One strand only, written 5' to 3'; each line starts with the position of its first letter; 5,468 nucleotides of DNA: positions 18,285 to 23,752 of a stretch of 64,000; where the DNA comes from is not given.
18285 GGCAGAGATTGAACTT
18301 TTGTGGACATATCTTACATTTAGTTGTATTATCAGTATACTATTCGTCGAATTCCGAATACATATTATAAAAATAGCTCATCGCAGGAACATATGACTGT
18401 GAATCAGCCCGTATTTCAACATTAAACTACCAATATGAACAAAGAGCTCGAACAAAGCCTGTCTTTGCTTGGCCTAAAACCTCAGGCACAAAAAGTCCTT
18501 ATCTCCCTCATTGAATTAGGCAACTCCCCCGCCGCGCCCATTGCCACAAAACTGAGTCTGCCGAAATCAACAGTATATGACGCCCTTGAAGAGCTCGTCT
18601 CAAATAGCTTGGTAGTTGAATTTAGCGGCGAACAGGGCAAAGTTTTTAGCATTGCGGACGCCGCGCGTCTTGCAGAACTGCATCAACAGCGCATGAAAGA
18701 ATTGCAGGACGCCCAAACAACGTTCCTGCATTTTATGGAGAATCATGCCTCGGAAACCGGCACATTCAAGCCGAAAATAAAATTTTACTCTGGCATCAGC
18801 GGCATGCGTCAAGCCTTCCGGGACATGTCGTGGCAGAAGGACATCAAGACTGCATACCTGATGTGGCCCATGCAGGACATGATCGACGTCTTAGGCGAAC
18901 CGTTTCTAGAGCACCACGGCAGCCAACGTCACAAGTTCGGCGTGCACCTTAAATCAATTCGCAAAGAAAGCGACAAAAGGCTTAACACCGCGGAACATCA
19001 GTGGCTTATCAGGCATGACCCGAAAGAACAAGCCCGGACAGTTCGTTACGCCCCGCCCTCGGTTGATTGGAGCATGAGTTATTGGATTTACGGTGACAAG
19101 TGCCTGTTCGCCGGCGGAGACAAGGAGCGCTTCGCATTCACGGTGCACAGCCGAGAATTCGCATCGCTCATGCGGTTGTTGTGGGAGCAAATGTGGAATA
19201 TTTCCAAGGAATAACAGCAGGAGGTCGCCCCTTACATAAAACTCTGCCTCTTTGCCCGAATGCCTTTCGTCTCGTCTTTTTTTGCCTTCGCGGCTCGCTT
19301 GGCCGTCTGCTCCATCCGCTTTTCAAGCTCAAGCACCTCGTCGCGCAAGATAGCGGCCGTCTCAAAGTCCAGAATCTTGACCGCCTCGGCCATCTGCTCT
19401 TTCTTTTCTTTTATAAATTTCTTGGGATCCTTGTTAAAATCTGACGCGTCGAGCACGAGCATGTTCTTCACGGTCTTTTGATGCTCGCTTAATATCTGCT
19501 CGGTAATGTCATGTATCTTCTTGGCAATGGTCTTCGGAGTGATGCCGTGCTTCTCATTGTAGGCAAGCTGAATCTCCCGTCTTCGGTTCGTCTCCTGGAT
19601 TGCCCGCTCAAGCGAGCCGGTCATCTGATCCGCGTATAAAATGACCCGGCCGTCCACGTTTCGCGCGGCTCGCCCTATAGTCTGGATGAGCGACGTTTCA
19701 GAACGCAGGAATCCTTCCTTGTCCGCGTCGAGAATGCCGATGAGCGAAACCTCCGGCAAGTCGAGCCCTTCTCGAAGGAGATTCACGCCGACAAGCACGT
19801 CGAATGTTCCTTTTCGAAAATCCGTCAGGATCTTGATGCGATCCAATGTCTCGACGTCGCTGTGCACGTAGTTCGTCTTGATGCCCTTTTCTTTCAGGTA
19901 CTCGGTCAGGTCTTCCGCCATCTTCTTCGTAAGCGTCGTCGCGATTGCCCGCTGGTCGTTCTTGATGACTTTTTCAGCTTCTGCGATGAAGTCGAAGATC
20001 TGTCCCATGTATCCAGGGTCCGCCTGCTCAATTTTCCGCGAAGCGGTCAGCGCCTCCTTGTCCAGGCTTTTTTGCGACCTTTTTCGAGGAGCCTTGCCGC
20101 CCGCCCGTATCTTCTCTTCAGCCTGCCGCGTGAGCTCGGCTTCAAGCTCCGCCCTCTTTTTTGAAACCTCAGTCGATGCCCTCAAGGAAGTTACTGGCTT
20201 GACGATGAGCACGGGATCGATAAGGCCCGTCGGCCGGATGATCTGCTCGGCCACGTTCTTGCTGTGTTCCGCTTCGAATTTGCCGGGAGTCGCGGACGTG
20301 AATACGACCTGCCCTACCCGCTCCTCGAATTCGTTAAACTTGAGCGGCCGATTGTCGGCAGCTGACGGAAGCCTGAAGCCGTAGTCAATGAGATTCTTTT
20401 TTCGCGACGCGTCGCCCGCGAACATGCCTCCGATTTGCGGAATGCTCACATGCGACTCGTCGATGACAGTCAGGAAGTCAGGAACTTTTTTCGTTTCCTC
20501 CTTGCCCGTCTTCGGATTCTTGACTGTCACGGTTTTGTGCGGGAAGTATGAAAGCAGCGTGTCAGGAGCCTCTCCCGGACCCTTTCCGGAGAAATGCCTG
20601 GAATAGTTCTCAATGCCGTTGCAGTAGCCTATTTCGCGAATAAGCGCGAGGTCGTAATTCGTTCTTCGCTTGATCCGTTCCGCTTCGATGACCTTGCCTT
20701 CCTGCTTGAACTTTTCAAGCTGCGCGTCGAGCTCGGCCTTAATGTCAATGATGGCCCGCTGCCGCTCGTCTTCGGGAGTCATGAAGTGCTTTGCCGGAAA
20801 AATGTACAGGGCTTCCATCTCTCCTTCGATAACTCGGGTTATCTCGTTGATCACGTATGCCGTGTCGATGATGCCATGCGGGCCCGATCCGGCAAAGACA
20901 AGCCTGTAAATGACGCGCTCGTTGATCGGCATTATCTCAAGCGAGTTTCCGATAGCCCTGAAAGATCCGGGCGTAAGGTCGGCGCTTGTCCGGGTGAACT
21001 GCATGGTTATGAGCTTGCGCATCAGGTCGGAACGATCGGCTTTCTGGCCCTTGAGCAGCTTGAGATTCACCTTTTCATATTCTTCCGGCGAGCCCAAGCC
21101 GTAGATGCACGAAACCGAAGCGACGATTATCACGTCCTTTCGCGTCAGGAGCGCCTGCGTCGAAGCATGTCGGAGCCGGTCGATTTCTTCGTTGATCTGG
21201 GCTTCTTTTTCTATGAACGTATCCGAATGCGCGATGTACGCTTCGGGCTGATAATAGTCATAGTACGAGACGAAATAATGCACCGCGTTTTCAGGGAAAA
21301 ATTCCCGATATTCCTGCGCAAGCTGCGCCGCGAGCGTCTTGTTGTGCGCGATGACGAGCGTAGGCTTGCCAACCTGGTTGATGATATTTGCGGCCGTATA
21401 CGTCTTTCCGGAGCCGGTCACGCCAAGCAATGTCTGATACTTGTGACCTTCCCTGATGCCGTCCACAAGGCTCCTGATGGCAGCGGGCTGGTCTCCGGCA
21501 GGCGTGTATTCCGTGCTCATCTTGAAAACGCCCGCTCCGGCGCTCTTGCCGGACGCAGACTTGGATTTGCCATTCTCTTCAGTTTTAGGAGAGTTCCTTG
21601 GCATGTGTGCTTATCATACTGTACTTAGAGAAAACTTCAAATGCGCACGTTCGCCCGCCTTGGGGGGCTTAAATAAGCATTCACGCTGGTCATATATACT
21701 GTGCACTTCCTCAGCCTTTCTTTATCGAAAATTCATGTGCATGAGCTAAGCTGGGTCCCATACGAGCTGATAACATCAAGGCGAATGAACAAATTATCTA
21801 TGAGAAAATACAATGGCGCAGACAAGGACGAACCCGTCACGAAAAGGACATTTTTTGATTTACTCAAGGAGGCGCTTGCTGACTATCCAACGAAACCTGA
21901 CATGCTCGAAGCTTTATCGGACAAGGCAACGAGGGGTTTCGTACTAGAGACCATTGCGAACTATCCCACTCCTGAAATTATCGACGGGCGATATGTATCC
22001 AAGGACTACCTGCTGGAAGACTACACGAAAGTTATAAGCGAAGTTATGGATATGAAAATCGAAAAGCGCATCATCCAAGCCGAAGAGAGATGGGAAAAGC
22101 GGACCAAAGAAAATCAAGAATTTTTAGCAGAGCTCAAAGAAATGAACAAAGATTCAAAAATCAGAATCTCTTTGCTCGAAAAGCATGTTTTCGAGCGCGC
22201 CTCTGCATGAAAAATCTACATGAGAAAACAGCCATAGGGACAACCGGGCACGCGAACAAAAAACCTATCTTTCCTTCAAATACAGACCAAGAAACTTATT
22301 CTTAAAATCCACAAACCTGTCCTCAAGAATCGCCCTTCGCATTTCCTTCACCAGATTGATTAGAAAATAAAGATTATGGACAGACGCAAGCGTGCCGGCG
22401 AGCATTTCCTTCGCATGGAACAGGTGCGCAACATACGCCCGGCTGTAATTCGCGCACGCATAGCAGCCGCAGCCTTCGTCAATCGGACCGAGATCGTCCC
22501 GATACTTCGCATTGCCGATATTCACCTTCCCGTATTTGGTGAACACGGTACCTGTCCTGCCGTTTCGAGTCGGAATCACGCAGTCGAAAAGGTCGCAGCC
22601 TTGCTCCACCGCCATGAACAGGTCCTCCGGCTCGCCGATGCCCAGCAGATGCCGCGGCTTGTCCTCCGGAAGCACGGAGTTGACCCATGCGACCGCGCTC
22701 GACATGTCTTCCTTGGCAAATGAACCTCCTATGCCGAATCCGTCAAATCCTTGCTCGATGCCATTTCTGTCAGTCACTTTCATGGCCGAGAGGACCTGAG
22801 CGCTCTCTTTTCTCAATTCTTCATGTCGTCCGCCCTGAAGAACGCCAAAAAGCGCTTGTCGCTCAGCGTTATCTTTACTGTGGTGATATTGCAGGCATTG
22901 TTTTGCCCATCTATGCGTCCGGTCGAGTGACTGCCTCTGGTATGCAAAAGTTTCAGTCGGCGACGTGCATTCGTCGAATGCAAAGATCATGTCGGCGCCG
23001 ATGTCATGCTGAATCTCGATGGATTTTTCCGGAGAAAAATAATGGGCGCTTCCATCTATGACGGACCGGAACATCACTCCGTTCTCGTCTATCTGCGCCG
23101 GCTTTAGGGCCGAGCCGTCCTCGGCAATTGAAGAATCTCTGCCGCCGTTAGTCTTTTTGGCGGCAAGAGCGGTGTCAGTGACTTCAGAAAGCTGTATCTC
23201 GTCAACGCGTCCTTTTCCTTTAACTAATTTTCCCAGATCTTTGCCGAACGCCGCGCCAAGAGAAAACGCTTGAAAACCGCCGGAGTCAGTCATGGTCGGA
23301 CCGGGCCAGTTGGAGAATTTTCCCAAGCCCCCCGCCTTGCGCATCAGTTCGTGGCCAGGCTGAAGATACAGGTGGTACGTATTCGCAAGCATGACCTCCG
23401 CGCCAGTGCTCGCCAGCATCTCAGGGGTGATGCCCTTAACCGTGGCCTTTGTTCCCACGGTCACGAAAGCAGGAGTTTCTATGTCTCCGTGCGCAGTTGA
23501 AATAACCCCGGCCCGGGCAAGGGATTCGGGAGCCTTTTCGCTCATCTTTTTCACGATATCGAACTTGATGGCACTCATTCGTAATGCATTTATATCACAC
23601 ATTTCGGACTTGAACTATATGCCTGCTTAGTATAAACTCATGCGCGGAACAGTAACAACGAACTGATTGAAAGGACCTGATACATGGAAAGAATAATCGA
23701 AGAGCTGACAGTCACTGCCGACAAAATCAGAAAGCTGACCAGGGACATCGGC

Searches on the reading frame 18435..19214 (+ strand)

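Call 39: search_protein_families(library=pfam, max_evalue=0.00001, proteins=[window:18435-19214:+])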
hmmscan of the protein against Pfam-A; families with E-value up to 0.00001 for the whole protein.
window:18435-19214:+ (259 aa): 1 family
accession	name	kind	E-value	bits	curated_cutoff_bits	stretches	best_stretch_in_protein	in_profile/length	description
PF01978.25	TrmB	-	6.3e-08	32.8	25.6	1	9-71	1-62/68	Sugar-specific transcriptional regulator TrmB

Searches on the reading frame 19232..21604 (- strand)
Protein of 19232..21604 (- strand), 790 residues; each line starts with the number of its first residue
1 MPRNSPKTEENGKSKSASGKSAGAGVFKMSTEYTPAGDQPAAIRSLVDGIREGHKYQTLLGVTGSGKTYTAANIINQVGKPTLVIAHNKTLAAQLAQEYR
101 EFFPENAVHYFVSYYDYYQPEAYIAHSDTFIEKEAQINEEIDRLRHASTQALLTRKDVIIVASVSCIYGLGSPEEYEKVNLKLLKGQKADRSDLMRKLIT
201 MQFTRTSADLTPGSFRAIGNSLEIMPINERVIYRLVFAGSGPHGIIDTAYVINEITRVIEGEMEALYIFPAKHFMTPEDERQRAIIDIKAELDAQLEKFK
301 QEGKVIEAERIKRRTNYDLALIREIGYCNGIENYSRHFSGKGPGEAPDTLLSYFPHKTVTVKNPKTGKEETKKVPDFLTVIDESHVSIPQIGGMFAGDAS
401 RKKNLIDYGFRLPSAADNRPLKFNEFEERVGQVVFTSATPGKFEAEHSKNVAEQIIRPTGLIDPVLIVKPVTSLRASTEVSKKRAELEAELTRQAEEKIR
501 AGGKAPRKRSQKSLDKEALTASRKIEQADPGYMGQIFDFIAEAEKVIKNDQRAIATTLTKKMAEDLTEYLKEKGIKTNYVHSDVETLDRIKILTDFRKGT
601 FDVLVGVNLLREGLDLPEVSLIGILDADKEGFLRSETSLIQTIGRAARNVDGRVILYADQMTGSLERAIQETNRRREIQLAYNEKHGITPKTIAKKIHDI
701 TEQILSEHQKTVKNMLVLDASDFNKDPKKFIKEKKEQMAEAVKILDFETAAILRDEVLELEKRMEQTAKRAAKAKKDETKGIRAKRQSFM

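Call 40: search_protein_families(library=pfam, max_evalue=0.00001, proteins=[window:19232-21604:-])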
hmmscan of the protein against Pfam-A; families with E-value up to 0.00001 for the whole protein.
window:19232-21604:- (790 aa): 6 families
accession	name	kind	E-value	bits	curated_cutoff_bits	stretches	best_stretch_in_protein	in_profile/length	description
PF12344.14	UvrB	-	3.9e-23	81.5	27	1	656-697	1-42/43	Ultra-violet resistance protein B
PF00271.37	Helicase_C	-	2.6e-20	73.1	23.5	1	547-649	10-109/110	Helicase conserved C-terminal domain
PF17757.6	UvrB_inter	-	1.4e-14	54.4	22.9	1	181-274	1-91/91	UvrB interaction domain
PF04851.21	ResIII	-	6.8e-12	46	22.5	1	37-161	6-131/164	Type III restriction enzyme, res subunit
PF02151.25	UVR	-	3.1e-06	27.2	21.5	0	728-762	1-35/36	UvrB/uvrC motif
PF00270.35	DEAD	-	8.1e-06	26.1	26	0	56-115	16-83/167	DEAD/DEAH box helicase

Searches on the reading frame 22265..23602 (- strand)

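Call 89: search_protein_families(library=pfam, max_evalue=0.0001, proteins=[window:22265-23602:-])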
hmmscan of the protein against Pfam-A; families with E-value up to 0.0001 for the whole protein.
window:22265-23602:- (445 aa): 1 family
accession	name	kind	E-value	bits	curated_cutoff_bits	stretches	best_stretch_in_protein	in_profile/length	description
PF01702.25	TGT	-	6e-133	443.8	26.3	2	166-439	90-353/357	Queuine tRNA-ribosyltransferase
